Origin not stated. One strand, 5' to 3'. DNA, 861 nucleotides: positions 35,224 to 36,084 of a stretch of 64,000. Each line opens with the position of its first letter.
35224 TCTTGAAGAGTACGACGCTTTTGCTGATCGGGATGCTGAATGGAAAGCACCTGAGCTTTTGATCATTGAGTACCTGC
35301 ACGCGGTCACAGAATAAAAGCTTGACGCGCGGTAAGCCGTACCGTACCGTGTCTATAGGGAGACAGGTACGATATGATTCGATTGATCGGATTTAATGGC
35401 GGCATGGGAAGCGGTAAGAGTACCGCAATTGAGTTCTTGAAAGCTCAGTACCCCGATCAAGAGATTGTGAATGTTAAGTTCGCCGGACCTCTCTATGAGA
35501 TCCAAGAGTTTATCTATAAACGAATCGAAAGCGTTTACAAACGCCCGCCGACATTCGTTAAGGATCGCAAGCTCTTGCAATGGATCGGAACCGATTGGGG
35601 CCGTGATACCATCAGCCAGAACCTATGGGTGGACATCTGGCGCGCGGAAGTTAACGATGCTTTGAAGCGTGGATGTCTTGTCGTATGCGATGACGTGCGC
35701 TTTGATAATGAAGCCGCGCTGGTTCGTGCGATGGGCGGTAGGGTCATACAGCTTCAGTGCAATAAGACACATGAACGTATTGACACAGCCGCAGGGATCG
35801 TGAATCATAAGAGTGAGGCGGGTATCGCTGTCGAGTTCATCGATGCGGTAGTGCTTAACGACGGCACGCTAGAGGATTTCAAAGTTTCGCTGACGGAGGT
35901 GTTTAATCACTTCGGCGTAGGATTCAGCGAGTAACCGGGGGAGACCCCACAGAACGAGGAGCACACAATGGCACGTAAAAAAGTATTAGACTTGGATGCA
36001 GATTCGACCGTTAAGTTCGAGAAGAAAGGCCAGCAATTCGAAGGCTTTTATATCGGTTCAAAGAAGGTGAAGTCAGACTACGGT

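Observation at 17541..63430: Strand-oriented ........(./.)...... element with at least 20 copies, overlapping promoters, stop codons and some coding sequence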

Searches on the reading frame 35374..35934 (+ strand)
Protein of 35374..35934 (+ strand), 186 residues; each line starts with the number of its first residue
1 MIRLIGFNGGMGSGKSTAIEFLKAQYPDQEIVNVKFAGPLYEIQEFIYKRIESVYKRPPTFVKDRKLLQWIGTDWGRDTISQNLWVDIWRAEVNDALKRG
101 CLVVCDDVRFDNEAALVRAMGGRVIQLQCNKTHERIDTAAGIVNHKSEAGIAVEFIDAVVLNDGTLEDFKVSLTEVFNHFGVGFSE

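Call 17: search_protein_families(library=pfam, proteins=[window:35374-35934:+], max_evalue=0.01)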
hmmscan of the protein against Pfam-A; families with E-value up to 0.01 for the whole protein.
window:35374-35934:+ (186 aa): 3 families
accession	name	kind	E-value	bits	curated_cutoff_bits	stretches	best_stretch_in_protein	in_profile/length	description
PF21448.3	DNMK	-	8.9e-16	58.6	27.1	1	65-170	131-230/232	Deoxynucleotide monophosphate kinase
PF13401.12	AAA_22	-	0.002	18.9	27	1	9-108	12-93/130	AAA domain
PF13238.12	AAA_18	-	0.0071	17.2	29.4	0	5-133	1-102/128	AAA domain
